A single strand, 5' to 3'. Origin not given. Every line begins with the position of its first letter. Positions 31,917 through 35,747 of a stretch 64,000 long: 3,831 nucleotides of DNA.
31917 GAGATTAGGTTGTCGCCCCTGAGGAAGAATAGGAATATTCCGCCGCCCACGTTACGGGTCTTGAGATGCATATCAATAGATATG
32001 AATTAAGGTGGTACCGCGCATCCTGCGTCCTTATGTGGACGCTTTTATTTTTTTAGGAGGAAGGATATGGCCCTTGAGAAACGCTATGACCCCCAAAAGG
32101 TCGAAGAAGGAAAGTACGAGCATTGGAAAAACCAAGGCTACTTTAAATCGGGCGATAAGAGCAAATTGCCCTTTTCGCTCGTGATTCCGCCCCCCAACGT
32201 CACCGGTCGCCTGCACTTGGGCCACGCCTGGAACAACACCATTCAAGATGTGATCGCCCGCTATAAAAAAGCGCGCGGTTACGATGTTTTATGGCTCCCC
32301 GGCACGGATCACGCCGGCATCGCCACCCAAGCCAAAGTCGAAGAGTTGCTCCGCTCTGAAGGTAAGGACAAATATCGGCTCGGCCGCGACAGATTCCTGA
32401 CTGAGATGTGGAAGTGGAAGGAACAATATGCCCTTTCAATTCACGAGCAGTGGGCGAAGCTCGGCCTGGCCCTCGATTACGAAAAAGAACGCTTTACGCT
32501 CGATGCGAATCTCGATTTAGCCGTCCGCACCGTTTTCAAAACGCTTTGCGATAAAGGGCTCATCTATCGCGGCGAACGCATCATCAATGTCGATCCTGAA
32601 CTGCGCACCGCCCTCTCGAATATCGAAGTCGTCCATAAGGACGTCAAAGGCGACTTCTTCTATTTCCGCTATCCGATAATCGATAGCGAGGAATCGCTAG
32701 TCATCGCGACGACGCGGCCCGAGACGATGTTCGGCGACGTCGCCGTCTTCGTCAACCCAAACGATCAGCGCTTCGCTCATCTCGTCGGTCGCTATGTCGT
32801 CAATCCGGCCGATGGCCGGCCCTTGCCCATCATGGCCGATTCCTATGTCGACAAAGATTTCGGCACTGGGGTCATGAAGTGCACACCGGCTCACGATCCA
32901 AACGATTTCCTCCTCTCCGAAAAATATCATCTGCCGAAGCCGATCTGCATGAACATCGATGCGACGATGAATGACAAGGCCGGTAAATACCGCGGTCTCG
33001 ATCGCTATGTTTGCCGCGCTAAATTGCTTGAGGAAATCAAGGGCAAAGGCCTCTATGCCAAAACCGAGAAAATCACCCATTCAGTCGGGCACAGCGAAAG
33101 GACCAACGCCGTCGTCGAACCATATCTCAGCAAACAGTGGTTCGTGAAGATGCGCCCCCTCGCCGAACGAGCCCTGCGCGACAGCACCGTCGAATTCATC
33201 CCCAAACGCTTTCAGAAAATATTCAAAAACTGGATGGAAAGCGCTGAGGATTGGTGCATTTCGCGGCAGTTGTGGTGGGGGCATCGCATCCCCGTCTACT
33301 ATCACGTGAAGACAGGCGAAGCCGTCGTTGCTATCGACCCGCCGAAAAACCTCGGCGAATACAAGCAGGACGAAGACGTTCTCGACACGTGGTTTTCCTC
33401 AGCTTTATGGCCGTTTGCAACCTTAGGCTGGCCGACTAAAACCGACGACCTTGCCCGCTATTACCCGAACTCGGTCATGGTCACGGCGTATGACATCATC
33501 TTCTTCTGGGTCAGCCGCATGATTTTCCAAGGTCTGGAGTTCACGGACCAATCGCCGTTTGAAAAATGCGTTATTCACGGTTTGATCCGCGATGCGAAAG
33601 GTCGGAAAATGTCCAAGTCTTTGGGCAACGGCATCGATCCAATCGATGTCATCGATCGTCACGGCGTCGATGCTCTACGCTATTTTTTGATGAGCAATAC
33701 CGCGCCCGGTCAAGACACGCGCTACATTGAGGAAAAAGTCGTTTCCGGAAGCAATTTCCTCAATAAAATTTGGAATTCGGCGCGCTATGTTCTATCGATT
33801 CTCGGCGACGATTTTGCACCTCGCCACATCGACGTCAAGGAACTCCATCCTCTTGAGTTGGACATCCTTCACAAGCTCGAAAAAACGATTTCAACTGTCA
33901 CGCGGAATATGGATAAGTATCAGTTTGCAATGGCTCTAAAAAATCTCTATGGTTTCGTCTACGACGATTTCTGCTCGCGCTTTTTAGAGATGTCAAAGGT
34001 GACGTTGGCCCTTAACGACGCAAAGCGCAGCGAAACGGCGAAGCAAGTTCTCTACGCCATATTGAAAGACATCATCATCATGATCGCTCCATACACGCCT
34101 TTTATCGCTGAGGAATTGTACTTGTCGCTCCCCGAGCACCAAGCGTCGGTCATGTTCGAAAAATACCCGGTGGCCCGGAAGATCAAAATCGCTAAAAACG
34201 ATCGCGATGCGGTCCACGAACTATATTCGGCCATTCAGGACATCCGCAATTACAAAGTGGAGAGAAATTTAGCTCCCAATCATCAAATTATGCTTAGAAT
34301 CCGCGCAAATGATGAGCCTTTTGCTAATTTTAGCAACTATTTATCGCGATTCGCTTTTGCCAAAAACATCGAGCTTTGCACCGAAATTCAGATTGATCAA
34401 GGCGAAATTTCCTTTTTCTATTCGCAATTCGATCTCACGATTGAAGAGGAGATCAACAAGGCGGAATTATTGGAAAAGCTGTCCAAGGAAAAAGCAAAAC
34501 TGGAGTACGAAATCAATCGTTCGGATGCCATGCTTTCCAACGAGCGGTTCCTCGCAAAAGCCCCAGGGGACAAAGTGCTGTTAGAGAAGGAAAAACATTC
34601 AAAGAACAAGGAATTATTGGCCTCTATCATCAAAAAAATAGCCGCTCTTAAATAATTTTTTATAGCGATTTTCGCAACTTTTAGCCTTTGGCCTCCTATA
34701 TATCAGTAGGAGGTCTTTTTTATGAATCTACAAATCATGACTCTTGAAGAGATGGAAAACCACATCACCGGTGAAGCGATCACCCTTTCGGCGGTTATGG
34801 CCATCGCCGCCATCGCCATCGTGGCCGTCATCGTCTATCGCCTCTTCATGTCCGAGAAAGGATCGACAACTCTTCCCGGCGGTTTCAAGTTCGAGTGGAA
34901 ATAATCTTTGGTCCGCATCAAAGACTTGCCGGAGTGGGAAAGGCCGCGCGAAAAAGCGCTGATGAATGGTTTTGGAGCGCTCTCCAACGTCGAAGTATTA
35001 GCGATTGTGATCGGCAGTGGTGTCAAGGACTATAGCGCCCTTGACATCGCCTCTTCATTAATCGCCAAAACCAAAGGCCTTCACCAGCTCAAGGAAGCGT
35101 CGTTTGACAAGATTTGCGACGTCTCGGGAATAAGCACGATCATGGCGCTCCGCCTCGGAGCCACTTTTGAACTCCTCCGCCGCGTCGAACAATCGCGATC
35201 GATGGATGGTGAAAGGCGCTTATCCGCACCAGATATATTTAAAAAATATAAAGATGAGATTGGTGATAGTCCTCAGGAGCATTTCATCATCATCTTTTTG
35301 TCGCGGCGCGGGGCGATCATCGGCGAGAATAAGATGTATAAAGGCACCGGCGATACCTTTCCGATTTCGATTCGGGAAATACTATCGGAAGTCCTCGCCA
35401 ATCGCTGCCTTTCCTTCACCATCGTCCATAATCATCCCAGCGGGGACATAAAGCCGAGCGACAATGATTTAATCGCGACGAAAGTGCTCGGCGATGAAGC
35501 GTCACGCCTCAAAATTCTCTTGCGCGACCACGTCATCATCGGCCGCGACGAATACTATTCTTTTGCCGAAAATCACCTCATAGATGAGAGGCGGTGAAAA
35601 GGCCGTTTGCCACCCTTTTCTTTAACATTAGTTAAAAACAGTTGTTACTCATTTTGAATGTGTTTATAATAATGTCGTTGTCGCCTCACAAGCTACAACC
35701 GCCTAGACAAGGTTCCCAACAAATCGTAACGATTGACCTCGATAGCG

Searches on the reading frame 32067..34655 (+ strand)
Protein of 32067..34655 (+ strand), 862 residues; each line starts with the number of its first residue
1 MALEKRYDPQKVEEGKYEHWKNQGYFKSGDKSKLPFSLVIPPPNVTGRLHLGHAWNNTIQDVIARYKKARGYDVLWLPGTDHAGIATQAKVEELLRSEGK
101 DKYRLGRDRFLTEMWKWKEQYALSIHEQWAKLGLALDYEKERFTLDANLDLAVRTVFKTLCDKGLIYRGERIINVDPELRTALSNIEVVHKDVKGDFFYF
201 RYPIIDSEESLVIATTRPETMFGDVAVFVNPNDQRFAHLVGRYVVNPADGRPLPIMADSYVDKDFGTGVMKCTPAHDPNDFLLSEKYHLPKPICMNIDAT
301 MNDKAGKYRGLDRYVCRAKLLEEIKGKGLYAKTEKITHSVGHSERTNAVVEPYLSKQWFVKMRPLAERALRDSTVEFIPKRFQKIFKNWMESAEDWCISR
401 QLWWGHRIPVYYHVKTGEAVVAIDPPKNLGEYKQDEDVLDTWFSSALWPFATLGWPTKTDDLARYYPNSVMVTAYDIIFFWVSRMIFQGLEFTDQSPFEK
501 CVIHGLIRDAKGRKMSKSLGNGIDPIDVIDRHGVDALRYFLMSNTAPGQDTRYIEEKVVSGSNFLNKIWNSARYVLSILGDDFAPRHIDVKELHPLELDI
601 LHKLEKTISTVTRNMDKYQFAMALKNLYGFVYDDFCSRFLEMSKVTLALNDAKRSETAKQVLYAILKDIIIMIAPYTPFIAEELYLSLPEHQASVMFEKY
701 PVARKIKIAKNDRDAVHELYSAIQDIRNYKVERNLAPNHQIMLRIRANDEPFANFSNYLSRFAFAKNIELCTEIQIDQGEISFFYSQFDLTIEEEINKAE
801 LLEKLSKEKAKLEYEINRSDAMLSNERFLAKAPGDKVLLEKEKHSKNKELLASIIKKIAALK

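Call 45: search_protein_families(library=pfam, proteins=[window:32067-34655:+], max_evalue=0.00001)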
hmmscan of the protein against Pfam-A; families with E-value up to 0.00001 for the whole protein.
window:32067-34655:+ (862 aa): 5 families
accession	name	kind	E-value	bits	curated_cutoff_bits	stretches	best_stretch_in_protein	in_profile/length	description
PF00133.28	tRNA-synt_1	-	1.1e-139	466.3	22.7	2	17-422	3-257/414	tRNA synthetases class I (I, L, M and V)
PF08264.19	Anticodon_1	-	7.5e-31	107.4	25.1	1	599-741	3-144/148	Anticodon-binding domain of tRNA ligase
PF09334.17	tRNA-synt_1g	-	6.2e-25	88.2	20.1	2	355-563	181-376/391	tRNA synthetases class I (M)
PF13603.12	tRNA-synt_1_2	-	1.2e-10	41.6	25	1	240-292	85-137/185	Leucyl-tRNA synthetase, editing domain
PF01406.26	tRNA-synt_1e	-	2.3e-08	34.2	27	0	496-544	235-283/301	tRNA synthetases class I (C) catalytic domain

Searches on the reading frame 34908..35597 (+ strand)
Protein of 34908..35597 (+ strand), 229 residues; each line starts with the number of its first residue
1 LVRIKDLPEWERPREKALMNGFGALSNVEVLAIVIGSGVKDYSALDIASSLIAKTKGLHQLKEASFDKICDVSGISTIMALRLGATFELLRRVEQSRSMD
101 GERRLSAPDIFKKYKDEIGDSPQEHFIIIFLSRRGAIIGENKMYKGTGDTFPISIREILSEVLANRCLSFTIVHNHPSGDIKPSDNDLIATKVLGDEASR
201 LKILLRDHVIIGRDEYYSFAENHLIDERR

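Call 45: search_protein_families(library=pfam, proteins=[window:34908-35597:+], max_evalue=0.00001)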
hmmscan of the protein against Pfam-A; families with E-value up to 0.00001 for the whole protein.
window:34908-35597:+ (229 aa): 2 families
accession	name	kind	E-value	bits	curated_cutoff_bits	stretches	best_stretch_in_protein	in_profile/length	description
PF04002.20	RadC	-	1.8e-29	102.6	22.1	1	109-223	6-120/121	RadC-like JAB domain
PF20582.4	UPF0758_N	-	2.3e-21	76.1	27.1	1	4-77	1-73/77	UPF0758 N-terminal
